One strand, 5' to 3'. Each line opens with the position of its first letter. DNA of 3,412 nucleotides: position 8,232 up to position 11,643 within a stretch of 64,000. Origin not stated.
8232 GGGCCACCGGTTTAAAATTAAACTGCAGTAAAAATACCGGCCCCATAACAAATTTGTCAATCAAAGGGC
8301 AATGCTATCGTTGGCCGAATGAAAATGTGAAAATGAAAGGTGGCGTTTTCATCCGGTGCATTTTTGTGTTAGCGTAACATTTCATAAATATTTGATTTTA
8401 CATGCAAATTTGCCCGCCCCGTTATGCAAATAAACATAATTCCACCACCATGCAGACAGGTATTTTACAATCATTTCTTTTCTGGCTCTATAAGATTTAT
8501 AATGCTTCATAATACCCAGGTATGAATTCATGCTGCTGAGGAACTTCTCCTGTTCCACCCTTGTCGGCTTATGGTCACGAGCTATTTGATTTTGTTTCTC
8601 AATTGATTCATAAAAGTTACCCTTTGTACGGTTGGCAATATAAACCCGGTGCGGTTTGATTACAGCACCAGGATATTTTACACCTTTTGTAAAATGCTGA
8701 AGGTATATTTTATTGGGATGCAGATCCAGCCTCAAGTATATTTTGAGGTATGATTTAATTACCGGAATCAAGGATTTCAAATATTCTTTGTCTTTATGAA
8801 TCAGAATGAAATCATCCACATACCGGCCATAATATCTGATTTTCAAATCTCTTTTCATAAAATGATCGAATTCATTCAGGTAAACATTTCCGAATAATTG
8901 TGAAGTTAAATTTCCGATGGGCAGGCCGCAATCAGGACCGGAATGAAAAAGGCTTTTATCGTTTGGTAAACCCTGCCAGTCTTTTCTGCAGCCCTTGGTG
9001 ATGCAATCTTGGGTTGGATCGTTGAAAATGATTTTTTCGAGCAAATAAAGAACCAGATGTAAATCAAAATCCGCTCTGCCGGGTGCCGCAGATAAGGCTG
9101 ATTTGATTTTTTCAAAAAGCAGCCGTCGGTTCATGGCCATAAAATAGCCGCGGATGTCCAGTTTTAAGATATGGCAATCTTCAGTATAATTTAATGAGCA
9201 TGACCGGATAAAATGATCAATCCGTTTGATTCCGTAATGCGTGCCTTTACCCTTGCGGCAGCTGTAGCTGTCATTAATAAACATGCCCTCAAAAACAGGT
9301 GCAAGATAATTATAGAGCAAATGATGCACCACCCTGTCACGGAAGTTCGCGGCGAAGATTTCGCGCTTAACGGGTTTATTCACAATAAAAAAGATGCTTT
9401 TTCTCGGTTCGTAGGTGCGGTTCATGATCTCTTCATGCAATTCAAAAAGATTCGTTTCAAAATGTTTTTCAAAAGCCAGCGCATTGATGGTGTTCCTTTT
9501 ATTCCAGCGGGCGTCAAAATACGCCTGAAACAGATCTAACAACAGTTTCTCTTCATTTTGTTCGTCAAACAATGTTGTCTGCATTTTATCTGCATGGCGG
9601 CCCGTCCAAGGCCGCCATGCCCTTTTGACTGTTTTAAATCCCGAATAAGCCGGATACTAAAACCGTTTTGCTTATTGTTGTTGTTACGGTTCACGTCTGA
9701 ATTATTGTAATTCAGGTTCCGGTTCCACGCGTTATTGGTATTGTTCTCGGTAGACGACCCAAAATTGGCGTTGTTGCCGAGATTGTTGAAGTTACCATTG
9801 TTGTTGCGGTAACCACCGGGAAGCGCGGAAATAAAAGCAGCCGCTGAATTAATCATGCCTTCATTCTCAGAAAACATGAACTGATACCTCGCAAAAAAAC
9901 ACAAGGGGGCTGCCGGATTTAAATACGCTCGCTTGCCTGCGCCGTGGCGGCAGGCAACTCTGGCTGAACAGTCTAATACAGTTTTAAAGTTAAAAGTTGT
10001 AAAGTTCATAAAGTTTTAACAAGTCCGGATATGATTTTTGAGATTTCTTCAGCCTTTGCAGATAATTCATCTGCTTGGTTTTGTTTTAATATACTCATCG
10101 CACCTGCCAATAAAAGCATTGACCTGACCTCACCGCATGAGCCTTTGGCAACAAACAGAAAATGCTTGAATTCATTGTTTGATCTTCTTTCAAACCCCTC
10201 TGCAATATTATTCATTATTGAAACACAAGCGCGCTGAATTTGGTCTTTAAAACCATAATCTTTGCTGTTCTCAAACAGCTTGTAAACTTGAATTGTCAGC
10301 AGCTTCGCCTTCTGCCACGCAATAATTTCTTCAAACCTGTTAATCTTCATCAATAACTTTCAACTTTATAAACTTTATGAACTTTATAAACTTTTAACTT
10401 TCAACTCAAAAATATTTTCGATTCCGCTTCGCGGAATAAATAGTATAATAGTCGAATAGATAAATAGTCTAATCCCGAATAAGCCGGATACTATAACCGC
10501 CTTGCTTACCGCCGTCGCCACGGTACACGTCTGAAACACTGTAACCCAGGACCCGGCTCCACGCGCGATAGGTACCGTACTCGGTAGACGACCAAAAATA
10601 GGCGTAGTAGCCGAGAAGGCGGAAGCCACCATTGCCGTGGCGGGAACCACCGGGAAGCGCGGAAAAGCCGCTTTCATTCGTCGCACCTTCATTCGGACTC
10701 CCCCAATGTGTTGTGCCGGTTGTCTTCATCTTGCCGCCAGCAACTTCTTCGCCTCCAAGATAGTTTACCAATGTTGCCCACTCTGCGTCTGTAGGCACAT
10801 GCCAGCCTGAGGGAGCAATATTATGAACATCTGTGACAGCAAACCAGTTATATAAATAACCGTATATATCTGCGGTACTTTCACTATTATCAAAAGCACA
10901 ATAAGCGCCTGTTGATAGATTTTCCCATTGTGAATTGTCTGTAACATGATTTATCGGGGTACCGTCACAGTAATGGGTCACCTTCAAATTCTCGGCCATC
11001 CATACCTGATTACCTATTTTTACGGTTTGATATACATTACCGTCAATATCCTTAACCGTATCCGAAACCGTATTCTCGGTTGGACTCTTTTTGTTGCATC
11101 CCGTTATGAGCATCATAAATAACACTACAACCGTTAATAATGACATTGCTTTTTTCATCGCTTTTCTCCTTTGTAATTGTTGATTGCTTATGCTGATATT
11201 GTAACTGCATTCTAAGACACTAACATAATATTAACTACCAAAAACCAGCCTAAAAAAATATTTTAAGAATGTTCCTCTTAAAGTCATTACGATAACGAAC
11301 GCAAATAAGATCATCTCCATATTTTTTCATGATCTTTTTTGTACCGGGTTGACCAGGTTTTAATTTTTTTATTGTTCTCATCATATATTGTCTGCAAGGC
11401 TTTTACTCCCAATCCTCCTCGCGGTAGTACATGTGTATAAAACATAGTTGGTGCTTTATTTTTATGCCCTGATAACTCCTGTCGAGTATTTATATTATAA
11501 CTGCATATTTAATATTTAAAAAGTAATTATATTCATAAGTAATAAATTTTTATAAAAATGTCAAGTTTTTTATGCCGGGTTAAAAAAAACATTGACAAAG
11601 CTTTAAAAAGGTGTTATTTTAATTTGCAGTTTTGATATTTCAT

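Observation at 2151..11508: Accessory island looks like a degenerate integron cassette array (attC-like sites plus an intI remnant)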

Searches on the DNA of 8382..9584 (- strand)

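Call 61: search_with_rna_model(model_id=R2, sources=[L288, L289, L001, L081], filters=off, max_evalue=5, show_alignments=3)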
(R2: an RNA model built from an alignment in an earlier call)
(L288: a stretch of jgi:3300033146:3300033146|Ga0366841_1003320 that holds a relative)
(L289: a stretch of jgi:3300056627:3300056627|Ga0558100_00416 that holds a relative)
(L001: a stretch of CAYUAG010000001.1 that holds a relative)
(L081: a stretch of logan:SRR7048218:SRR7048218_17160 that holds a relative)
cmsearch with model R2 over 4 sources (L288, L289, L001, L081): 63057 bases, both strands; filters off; matches with E-value up to 5: 3.
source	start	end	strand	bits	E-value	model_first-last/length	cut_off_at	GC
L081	6386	6570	+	26.1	0.0015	1-79/79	no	0.47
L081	758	853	+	24.2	0.0039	1-79/79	no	0.42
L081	7517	7696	+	11.6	2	4-76/79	no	0.51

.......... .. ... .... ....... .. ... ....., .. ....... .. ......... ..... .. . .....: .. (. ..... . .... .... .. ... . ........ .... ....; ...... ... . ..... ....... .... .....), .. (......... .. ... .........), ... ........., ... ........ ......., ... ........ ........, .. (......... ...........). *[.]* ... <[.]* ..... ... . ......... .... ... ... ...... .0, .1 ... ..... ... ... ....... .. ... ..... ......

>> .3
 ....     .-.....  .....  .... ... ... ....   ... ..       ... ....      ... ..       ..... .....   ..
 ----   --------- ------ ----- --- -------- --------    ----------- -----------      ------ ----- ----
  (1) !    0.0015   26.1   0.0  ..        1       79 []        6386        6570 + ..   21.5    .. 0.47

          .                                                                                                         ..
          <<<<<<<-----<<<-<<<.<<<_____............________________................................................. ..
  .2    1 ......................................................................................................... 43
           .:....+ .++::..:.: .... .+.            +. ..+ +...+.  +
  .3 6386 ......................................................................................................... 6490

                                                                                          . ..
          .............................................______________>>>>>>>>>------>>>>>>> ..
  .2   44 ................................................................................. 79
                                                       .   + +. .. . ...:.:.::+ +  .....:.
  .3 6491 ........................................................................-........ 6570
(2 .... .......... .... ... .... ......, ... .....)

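Call 90: search_with_rna_model(model_id=R2, sources=[L384, L385, L386, L387, L388, L389, L290], filters=off, max_evalue=5)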
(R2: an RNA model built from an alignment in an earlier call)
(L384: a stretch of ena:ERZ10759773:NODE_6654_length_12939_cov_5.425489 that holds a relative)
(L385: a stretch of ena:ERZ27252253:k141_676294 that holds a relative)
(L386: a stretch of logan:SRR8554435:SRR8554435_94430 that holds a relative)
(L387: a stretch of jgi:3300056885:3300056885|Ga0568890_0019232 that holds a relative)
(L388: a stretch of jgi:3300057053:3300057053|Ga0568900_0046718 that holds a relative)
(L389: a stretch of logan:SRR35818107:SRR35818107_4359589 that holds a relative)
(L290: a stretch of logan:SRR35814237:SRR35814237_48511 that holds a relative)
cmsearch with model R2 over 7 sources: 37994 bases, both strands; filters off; matches with E-value up to 5: 3.
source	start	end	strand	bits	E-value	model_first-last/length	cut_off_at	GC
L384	1201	1243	-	11.1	1.6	1-79/79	no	0.53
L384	7443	7473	-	9.9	2.8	1-79/79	no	0.58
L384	6643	6696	-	9.9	2.8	1-79/79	no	0.59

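Call 101: search_rna_families(sources=[L288, L289, L384, L385, L387], threshold=evalue, max_evalue=0.001)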
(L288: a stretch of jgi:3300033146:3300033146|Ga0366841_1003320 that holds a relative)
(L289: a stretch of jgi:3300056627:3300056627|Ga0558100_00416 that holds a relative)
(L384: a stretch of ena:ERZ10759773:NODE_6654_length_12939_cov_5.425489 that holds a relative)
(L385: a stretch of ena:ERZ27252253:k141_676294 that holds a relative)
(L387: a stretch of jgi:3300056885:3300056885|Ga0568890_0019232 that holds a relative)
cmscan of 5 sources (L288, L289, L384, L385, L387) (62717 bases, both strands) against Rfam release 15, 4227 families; matches with E-value up to 0.001: 6.
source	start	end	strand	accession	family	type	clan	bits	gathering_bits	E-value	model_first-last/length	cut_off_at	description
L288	8175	8311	+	RF03028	RT-7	Gene; sRNA;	-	74.9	116.8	2e-15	1-191/191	no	RT-7 RNA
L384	5617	5751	+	RF03028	RT-7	Gene; sRNA;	-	66.8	116.8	3.1e-13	1-191/191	no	RT-7 RNA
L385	776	909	+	RF03028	RT-7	Gene; sRNA;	-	60.1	116.8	2.1e-11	1-191/191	no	RT-7 RNA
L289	9609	9745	+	RF03028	RT-7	Gene; sRNA;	-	57.9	116.8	8.5e-11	1-191/191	no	RT-7 RNA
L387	2620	2754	+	RF03028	RT-7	Gene; sRNA;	-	42.1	116.8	1.6e-06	1-191/191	no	RT-7 RNA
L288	9809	9942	+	RF02003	group-II-D1D4-4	Intron;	CL00102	35.5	49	0.00027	1-138/138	no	Group II catalytic intron D1-D4-4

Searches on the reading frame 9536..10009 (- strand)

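Call 5: search_protein_families(library=pfam, proteins=[window:9536-10009:-], max_evalue=0.01)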
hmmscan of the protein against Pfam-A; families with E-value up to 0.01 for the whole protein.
window:9536-10009:- (157 aa): 1 family
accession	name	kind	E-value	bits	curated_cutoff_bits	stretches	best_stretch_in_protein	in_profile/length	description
PF09603.15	Fib_succ_major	-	1.8e-07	32.1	33.9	1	54-123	119-187/187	Fibrobacter succinogenes major domain (Fib_succ_major)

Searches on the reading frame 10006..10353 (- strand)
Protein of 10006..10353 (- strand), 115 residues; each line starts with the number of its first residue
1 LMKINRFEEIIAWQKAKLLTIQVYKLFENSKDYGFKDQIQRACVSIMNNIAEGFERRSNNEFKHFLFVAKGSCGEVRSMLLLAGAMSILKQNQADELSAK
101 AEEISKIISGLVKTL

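Call 5: search_protein_families(library=pfam, proteins=[window:10006-10353:-], max_evalue=0.01)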
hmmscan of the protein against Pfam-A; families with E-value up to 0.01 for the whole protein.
window:10006-10353:- (115 aa): 2 families
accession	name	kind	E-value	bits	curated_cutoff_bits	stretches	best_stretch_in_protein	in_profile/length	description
PF05635.17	23S_rRNA_IVP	-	3.6e-33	114.4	33.8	1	8-110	1-106/106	23S rRNA-intervening sequence protein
PF22296.2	bAvd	-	0.0014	19.5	40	1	23-114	17-106/107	bAvd-like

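Call 103: search_protein_families(library=padloc, proteins=[window:10006-10353:-], max_evalue=0.001)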
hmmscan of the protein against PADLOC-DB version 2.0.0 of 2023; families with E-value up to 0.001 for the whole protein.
window:10006-10353:- (115 aa): 0 families

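Call 104: search_protein_families(library=ncbifam, proteins=[window:10006-10353:-], max_evalue=0.001)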
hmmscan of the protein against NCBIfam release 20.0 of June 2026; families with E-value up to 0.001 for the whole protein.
window:10006-10353:- (115 aa): 3 families
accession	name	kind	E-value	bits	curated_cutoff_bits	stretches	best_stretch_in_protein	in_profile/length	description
NF008912.0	PRK12275.1-6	subfamily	2.7e-34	117.7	124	1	6-114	2-110/117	hypothetical protein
TIGR02436.1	TIGR02436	subfamily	1.6e-32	112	24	1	13-115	2-108/109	four helix bundle protein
NF008911.0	PRK12275.1-2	subfamily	9.5e-25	87.4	137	1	4-115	1-115/118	hypothetical protein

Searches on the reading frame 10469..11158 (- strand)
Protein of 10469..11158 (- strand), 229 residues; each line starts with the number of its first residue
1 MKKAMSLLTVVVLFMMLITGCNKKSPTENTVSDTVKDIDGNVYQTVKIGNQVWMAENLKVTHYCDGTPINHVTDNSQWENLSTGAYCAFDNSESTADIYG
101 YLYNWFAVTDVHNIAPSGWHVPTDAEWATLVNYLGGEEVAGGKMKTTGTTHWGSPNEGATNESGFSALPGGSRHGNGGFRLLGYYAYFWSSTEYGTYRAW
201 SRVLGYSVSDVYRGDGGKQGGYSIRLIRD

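Call 5: search_protein_families(library=pfam, proteins=[window:10469-11158:-], max_evalue=0.01)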
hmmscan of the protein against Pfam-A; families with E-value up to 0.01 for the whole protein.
window:10469-11158:- (229 aa): 3 families
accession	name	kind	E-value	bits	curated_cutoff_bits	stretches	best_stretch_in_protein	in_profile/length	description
PF09603.15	Fib_succ_major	-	7.2e-52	176.8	33.9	1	46-228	1-187/187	Fibrobacter succinogenes major domain (Fib_succ_major)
PF07603.17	Lcl_C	-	0.0014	19.3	34.9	1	116-228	42-117/117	Lcl C-terminal domain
PF16339.10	DUF4969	-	0.0082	16.9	31.4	0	1-68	1-64/79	Domain of unknown function (DUF4969)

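Call 103: search_protein_families(library=padloc, proteins=[window:10469-11158:-], max_evalue=0.001)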
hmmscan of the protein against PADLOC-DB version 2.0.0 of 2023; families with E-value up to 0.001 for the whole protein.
window:10469-11158:- (229 aa): 0 families

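Call 104: search_protein_families(library=ncbifam, proteins=[window:10469-11158:-], max_evalue=0.001)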
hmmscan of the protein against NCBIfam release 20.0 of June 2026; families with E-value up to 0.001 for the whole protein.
window:10469-11158:- (229 aa): 1 family
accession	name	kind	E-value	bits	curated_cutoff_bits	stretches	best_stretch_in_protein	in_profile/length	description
TIGR02145.1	Fib_succ_major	domain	6.3e-39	134.5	41.65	1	39-229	7-176/176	FISUMP domain-containing protein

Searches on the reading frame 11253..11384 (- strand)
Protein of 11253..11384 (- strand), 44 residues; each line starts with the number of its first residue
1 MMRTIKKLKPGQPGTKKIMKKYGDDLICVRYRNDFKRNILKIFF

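Call 19: search_protein_families(library=ncbifam, proteins=[window:11253-11384:-], max_evalue=1)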
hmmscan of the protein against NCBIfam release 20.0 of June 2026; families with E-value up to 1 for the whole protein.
seq(44 aa): 0 families

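Call 20: search_protein_families(library=pfam, proteins=[window:11253-11384:-], max_evalue=5)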
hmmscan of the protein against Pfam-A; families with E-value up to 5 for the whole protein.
seq(44 aa): 1 family
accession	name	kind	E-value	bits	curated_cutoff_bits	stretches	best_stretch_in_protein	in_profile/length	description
PF14615.11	Rsa3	-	0.077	13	27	1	17-42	8-33/46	Ribosome-assembly protein 3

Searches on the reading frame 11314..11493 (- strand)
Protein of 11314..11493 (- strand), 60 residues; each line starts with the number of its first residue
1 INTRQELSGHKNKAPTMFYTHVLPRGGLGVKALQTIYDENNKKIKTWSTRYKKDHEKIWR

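Call 19: search_protein_families(library=ncbifam, proteins=[window:11314-11493:-], max_evalue=1)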
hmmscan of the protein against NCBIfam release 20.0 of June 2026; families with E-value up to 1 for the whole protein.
seq(60 aa): 2 families
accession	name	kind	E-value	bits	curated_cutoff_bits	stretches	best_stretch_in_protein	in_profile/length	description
TIGR02249.1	integrase_gron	subfamily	0.00015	21.2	265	1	1-31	279-309/315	integron integrase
NF011946.0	PRK15417.1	equivalog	0.0054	15.9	435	1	1-32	294-325/337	integron integrase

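Call 20: search_protein_families(library=pfam, proteins=[window:11314-11493:-], max_evalue=5)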
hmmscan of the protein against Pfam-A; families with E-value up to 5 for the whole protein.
seq(60 aa): 3 families
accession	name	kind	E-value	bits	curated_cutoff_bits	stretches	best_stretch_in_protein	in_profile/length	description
PF22804.1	ASA5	-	0.044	14.3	27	1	33-60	31-57/123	F1F0 ATP synthase subunit ASA5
PF00589.27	Phage_integrase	-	0.097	12.9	27.1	1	5-23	151-169/172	Phage integrase family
PF21095.3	CarD_C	-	0.13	12.8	23.1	1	32-58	2-28/87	CarD, C-terminal domain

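Call 25: find_homologous_proteins(query=window:11314-11493:-, max_evalue=0.01)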
Query seq(60 aa): no candidate shares three 5-residue words with the query. No homologue found.
